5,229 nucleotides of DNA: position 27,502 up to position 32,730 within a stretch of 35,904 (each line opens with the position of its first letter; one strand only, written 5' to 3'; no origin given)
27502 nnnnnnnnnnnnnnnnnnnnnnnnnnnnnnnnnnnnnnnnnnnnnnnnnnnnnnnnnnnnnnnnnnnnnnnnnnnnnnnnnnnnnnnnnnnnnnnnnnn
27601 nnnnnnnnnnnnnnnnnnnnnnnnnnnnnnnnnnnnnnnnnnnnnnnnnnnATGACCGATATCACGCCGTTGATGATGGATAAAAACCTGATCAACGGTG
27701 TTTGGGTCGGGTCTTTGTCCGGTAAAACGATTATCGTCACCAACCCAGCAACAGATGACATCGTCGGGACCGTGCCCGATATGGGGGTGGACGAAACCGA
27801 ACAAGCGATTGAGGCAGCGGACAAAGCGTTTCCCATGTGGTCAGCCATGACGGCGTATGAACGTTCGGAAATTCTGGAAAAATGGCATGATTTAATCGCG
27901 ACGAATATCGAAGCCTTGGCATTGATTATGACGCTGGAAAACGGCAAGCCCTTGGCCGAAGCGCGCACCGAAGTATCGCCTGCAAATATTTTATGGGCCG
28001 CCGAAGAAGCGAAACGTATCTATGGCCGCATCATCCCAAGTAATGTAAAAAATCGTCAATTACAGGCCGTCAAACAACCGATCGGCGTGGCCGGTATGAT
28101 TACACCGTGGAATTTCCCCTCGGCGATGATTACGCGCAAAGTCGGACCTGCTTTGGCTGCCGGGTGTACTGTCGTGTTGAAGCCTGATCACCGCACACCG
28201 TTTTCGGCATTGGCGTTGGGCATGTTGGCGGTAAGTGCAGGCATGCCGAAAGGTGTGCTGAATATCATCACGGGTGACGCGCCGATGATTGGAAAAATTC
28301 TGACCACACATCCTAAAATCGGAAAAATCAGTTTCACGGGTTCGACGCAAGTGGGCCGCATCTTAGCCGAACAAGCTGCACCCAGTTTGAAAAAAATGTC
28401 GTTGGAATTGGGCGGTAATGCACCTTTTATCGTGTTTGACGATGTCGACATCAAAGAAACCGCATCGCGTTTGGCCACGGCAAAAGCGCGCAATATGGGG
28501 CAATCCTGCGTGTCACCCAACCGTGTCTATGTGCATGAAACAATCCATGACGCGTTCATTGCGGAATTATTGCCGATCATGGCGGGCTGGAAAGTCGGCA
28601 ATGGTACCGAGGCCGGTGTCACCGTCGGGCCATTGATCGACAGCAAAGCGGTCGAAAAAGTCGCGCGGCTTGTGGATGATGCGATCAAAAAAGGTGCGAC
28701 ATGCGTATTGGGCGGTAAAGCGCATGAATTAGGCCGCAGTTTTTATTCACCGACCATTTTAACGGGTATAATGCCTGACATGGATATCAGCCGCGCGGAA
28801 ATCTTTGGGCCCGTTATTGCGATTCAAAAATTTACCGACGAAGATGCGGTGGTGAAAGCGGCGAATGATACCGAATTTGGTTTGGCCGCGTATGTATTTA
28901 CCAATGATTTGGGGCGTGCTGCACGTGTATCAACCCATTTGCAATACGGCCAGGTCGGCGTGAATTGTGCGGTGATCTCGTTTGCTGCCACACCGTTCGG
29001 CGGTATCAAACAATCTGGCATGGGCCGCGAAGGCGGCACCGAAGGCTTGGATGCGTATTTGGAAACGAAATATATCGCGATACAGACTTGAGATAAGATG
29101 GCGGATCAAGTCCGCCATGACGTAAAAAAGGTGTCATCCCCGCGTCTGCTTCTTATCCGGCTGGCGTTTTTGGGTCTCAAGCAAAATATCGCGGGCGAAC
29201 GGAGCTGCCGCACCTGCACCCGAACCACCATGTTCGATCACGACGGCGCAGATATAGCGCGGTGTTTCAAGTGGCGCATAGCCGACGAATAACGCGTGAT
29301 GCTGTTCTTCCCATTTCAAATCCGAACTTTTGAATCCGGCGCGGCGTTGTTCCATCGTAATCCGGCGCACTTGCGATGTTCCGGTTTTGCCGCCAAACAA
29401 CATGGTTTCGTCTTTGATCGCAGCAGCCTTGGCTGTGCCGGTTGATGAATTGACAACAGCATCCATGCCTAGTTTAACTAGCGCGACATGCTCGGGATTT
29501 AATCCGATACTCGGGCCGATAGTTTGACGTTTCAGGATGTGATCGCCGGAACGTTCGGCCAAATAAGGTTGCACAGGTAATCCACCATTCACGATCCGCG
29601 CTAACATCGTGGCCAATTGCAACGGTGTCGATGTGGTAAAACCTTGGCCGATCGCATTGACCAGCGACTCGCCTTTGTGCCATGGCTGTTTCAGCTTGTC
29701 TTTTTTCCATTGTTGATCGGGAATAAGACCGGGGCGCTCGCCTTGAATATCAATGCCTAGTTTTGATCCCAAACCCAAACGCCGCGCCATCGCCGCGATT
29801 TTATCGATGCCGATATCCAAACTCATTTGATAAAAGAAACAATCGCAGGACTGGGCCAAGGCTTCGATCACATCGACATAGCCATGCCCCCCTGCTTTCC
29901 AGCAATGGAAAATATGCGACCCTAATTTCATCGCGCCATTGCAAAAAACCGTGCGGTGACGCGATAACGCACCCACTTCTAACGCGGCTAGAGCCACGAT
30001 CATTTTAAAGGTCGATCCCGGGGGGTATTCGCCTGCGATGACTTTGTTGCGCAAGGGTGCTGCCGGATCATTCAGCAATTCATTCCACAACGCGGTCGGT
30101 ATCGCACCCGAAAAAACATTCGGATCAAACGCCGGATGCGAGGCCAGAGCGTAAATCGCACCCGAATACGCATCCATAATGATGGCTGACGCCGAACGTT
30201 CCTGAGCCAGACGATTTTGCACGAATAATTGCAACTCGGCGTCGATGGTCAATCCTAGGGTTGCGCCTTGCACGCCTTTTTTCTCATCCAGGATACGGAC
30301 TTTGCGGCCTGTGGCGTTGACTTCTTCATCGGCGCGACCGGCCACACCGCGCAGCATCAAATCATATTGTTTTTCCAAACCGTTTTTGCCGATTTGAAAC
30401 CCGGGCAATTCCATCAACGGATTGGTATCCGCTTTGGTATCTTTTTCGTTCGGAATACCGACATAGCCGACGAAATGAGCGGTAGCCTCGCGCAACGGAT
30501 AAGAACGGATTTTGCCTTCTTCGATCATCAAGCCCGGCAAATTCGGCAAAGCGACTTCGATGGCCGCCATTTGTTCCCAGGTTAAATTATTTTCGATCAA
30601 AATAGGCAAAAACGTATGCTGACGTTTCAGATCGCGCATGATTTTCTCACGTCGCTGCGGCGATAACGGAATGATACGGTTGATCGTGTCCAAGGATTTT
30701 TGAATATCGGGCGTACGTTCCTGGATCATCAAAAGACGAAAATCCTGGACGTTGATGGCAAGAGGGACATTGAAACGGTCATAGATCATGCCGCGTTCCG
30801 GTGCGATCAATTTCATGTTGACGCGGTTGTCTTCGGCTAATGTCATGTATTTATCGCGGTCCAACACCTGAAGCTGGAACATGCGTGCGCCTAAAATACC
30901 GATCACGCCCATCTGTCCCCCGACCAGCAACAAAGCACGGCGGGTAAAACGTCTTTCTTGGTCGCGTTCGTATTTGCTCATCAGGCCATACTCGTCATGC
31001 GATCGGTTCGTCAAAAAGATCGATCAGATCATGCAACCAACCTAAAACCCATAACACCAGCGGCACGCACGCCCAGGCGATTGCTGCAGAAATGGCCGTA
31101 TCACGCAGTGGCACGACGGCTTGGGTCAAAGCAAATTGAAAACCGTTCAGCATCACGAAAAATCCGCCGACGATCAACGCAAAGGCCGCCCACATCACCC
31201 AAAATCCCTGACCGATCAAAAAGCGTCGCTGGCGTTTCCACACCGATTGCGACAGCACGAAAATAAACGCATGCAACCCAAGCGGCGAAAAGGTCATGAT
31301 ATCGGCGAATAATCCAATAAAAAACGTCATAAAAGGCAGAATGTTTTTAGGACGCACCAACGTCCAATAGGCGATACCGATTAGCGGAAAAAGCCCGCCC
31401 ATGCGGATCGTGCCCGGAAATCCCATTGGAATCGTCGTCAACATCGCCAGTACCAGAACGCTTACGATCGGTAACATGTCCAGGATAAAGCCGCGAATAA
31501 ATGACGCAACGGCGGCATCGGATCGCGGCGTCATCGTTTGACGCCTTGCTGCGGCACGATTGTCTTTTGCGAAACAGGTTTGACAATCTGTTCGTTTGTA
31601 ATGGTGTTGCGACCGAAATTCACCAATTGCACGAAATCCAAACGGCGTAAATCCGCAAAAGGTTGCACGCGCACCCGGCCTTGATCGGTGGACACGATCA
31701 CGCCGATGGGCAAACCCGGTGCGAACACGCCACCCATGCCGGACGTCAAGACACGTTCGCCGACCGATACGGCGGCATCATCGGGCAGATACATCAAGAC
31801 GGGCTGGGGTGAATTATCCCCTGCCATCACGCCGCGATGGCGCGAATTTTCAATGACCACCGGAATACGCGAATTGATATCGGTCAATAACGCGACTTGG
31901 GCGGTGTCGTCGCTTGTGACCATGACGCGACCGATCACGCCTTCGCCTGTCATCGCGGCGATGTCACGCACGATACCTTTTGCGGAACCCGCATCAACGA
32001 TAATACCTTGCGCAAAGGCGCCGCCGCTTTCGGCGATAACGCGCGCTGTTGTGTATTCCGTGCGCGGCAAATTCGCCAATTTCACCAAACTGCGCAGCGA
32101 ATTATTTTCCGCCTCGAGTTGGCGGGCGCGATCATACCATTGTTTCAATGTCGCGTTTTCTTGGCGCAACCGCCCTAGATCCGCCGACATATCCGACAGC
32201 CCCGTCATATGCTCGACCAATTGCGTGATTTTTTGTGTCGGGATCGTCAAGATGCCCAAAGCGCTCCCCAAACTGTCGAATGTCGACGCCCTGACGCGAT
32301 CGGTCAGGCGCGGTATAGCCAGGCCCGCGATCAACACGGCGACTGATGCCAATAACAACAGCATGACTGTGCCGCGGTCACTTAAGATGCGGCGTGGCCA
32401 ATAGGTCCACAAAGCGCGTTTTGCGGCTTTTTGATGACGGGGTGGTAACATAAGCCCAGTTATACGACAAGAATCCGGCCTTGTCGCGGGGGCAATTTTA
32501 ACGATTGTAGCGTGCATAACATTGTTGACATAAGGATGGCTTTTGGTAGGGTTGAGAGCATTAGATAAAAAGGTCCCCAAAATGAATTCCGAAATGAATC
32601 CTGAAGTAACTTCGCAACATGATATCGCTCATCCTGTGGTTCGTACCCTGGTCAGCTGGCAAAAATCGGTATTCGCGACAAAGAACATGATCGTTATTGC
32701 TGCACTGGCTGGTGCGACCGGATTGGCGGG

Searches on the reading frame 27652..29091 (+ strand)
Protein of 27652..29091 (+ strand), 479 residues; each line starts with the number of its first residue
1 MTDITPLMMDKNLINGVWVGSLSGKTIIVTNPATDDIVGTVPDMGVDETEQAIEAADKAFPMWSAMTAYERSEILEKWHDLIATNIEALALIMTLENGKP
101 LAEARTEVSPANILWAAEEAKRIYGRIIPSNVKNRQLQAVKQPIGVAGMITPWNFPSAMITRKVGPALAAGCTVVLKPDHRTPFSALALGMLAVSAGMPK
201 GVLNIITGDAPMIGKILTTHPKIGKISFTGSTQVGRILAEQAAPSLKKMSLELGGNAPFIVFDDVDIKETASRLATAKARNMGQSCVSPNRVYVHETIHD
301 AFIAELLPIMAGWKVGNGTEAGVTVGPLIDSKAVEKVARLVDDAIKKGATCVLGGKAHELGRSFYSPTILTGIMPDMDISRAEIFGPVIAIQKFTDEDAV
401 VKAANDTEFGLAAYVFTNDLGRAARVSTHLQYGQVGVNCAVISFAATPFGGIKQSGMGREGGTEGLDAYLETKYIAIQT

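Call 16: search_protein_families(library=pfam, proteins=[window:27652-29091:+], max_evalue=0.001)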
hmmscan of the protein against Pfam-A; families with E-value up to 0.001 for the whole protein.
window:27652-29091:+ (479 aa): 1 family
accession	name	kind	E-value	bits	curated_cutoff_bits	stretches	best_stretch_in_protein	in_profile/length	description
PF00171.27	Aldedh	-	2.6e-162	541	23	1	18-475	1-461/461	Aldehyde dehydrogenase family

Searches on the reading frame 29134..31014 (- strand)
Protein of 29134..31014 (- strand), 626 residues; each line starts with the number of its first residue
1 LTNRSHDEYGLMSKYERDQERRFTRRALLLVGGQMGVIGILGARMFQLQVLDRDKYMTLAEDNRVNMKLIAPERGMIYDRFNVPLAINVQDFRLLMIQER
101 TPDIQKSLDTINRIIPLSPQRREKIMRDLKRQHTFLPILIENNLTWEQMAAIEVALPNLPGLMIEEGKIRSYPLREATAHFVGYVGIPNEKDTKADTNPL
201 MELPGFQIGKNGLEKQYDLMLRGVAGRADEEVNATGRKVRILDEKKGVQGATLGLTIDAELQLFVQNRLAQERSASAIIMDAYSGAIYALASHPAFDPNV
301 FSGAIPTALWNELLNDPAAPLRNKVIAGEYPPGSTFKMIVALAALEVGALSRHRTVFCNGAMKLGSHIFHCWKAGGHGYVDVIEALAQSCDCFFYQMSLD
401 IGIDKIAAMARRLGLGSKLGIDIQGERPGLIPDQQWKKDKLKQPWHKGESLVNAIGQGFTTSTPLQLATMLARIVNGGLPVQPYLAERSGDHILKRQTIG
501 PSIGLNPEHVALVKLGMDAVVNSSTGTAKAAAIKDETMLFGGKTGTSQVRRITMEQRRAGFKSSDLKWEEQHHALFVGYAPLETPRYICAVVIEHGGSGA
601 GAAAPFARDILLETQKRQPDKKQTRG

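Call 16: search_protein_families(library=pfam, proteins=[window:29134-31014:-], max_evalue=0.001)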
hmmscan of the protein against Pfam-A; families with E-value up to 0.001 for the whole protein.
window:29134-31014:- (626 aa): 2 families
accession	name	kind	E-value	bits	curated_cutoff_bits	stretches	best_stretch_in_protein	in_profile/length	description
PF00905.27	Transpeptidase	-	1.4e-58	198.9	22.1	1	276-611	2-298/299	Penicillin binding protein transpeptidase domain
PF03717.20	PBP_dimer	-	3e-37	129.2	24.4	1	70-240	2-177/180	Penicillin-binding Protein dimerisation domain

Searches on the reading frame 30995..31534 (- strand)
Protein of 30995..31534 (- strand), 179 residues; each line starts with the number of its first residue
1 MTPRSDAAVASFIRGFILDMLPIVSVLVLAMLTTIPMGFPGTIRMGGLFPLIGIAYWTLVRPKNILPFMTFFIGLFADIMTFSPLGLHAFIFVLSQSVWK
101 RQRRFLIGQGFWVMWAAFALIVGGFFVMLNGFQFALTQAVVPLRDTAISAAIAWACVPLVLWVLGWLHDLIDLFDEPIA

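Call 16: search_protein_families(library=pfam, proteins=[window:30995-31534:-], max_evalue=0.001)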
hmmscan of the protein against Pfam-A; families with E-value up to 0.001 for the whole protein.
window:30995-31534:- (179 aa): 1 family
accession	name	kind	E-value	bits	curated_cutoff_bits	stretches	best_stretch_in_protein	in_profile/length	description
PF04093.17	MreD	-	3.6e-06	27.6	24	1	16-166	3-154/158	rod shape-determining protein MreD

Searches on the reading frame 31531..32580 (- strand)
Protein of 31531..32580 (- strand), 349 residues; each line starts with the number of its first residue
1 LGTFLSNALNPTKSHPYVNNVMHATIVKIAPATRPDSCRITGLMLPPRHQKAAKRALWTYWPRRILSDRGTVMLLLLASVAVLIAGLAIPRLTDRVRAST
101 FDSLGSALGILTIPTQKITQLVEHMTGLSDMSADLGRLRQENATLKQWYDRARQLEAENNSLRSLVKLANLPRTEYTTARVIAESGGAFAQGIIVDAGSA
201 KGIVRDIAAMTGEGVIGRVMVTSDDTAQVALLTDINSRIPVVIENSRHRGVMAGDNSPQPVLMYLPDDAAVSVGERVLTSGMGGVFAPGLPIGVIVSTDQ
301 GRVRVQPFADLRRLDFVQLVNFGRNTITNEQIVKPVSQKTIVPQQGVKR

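Call 16: search_protein_families(library=pfam, proteins=[window:31531-32580:-], max_evalue=0.001)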
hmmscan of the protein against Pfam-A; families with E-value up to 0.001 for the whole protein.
window:31531-32580:- (349 aa): 1 family
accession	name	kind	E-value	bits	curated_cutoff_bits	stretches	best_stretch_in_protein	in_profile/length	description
PF04085.20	MreC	-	1.5e-34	119.3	28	1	181-320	1-146/147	Rod shape-determining protein MreC, barrel core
